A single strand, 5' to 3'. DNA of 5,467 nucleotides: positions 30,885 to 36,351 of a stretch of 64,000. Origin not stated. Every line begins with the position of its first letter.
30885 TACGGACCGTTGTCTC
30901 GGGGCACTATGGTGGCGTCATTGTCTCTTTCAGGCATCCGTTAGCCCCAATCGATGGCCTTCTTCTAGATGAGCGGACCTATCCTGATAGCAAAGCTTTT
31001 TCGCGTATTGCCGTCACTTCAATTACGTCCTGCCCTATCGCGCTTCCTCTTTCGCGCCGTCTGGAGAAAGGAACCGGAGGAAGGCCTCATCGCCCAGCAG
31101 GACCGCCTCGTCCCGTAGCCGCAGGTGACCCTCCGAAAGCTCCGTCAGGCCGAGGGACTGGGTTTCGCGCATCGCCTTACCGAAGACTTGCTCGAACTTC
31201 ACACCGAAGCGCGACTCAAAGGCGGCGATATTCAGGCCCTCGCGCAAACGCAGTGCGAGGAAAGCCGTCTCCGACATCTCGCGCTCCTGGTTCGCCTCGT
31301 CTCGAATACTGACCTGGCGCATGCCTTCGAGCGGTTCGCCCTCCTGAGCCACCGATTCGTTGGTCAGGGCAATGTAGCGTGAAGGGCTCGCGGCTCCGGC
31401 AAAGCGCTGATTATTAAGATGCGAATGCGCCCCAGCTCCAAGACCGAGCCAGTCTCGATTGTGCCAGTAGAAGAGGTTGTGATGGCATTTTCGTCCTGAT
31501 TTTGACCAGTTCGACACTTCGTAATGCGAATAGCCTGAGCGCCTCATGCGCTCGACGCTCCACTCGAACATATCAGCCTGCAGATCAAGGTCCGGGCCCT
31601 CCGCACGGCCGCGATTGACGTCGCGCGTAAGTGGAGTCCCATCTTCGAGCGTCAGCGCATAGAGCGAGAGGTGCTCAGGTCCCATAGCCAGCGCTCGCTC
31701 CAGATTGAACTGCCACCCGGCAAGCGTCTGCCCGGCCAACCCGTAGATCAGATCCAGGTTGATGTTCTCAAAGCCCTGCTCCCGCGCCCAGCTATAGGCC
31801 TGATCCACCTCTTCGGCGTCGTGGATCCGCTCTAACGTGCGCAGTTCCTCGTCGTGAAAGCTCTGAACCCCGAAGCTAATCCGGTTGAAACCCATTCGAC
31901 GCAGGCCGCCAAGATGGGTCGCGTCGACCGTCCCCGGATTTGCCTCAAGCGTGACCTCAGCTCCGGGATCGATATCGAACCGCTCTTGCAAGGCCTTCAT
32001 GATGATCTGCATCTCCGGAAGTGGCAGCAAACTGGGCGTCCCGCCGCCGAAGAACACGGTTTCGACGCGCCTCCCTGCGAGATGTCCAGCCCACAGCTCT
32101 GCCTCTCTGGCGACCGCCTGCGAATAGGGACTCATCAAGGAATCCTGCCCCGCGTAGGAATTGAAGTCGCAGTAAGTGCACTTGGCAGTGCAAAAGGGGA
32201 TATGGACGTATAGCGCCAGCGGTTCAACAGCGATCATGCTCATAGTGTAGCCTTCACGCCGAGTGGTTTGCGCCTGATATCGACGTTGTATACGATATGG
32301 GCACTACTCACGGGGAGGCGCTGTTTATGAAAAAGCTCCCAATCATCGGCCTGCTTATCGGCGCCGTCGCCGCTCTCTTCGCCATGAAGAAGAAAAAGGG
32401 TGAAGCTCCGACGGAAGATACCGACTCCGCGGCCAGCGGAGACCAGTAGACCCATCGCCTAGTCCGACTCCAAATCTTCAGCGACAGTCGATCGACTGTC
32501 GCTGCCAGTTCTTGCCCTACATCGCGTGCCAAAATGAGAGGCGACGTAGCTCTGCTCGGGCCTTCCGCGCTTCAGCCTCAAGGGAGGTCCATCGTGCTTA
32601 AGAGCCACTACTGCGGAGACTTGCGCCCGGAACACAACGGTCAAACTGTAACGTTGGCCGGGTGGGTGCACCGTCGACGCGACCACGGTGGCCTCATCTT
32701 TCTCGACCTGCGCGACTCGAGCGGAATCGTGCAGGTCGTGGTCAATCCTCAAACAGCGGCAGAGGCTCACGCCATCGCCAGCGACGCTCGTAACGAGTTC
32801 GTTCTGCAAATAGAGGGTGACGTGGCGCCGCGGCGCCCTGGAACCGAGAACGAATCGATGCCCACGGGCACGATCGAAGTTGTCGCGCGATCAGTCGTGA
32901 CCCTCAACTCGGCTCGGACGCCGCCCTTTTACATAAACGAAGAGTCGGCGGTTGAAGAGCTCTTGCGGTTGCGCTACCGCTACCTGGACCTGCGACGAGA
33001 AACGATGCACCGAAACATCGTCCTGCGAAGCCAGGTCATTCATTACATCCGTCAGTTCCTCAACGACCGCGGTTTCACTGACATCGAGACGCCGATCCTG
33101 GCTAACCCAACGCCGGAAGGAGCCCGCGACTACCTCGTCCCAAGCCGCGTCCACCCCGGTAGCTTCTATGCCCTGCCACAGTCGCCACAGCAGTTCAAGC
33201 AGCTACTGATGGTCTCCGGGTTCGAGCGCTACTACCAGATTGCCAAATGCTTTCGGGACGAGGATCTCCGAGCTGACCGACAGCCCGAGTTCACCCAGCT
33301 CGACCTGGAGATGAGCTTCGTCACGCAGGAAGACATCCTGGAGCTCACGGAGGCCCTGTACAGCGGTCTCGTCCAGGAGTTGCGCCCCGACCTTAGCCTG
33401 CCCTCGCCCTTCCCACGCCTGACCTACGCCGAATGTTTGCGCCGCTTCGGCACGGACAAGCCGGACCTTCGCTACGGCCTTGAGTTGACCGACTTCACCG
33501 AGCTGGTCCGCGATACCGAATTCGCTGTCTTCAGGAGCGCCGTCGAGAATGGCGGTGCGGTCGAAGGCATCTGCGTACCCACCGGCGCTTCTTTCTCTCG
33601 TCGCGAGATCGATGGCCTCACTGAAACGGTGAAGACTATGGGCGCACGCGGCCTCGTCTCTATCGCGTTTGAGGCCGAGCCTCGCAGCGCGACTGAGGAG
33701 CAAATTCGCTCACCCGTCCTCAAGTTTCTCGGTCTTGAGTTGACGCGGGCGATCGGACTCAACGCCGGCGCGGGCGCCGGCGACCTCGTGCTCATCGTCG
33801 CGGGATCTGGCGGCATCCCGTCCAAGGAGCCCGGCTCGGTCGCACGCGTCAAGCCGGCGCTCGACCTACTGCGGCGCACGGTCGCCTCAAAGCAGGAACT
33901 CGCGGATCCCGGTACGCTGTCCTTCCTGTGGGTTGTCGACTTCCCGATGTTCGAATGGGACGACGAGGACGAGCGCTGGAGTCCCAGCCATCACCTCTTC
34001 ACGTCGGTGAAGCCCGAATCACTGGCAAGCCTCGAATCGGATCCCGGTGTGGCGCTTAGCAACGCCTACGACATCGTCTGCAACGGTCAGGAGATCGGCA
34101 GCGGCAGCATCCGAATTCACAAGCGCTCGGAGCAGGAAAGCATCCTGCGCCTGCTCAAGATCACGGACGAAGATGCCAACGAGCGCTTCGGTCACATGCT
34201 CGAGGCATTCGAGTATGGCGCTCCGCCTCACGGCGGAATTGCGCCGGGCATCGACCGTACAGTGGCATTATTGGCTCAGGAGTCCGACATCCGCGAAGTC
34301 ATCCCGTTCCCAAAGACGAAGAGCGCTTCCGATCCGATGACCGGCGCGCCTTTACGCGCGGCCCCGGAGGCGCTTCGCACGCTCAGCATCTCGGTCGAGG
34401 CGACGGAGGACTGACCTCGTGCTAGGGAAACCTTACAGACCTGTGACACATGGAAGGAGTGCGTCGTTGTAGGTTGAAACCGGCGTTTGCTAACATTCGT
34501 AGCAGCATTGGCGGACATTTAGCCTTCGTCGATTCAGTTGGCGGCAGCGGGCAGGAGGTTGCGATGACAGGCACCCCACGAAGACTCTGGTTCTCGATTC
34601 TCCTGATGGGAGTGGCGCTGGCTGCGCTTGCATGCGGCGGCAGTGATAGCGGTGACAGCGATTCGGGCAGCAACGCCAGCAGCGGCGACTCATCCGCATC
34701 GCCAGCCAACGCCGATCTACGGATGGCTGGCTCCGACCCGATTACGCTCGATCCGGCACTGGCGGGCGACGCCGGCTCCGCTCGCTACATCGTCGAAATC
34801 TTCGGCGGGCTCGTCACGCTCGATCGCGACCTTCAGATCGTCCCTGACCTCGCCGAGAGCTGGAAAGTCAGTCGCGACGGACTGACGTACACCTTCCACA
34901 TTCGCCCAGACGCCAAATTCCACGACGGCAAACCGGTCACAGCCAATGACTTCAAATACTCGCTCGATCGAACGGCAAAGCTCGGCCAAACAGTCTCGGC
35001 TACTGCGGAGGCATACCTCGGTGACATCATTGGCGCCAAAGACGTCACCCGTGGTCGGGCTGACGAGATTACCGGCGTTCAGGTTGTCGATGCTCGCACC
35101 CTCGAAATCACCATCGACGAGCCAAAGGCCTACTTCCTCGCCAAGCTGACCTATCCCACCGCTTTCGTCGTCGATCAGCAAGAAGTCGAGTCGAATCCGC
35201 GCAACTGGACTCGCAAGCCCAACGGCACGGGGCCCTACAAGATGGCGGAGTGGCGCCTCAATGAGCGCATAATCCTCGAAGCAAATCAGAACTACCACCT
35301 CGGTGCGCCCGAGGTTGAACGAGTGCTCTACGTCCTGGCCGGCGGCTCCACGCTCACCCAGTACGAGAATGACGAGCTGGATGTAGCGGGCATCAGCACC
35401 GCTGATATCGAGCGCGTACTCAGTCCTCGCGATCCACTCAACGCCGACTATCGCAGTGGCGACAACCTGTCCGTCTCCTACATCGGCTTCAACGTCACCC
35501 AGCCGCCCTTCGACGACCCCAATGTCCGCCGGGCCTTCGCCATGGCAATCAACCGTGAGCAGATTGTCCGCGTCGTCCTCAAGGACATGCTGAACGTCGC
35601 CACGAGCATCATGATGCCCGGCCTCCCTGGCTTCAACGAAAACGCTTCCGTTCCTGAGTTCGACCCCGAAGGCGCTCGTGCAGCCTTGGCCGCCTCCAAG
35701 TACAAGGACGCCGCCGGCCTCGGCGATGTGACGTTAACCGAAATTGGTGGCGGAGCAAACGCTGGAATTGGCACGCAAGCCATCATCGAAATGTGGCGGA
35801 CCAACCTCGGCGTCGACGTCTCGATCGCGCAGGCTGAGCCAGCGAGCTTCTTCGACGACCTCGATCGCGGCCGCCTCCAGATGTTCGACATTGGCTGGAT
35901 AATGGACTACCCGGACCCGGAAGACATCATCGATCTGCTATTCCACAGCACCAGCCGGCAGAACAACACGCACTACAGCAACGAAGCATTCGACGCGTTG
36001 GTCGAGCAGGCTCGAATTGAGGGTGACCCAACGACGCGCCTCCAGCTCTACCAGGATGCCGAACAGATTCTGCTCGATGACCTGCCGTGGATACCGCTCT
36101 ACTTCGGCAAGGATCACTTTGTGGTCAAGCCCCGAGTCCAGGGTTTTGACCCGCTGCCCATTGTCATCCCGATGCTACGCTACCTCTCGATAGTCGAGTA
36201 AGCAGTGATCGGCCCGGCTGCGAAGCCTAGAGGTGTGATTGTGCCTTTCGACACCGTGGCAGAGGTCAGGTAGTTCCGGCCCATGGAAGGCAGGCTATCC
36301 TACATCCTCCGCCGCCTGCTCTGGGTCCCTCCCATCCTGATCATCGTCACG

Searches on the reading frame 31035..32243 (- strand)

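Call 43: search_protein_families(library=pfam, proteins=[window:31035-32243:-], max_evalue=0.00001)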
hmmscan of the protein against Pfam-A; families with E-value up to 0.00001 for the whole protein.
window:31035-32243:- (402 aa): 2 families
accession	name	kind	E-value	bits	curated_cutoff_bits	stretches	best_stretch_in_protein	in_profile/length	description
PF04055.27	Radical_SAM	-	5e-26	92.3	29.5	1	12-175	1-157/166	Radical SAM superfamily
PF06969.22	HemN_C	-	1.1e-15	57.8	24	1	320-383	4-67/67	HemN C-terminal domain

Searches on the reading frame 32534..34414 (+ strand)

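Call 43: search_protein_families(library=pfam, proteins=[window:32534-34414:+], max_evalue=0.00001)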
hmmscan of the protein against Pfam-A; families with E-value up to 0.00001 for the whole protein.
window:32534-34414:+ (626 aa): 3 families
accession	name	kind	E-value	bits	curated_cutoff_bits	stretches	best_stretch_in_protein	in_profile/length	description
PF00152.25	tRNA-synt_2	-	6.5e-116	387.2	25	1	143-596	3-308/308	tRNA synthetases class II (D, K and N)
PF01336.31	tRNA_anti-codon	-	1.6e-16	60.4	27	1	39-121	1-72/75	OB-fold nucleic acid binding domain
PF02938.19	GAD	-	6.5e-14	52.4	23.4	1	333-424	1-86/95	GAD domain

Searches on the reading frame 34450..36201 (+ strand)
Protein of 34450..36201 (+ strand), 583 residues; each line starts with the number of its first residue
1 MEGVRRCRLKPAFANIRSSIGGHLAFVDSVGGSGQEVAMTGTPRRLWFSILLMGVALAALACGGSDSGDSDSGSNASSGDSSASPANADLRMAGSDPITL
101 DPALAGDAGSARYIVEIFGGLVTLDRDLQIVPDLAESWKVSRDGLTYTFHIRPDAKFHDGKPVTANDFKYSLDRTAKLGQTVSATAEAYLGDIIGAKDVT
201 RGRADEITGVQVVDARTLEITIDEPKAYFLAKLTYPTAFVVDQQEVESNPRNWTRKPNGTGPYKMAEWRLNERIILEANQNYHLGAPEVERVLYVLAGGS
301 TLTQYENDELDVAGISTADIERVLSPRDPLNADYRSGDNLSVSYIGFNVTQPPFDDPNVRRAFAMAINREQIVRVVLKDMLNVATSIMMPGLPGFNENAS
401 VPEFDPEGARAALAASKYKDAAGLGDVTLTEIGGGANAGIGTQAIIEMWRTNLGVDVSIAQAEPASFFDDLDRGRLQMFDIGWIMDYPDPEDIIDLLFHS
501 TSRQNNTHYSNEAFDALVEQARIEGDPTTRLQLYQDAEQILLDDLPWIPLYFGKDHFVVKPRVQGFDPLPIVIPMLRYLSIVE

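Call 43: search_protein_families(library=pfam, proteins=[window:34450-36201:+], max_evalue=0.00001)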
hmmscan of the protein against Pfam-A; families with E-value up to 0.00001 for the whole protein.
window:34450-36201:+ (583 aa): 1 family
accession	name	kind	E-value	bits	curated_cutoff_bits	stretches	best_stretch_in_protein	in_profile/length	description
PF00496.27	SBP_bac_5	-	5.8e-87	292.6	32.4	1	129-503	1-366/368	Bacterial extracellular solute-binding proteins, family 5 Middle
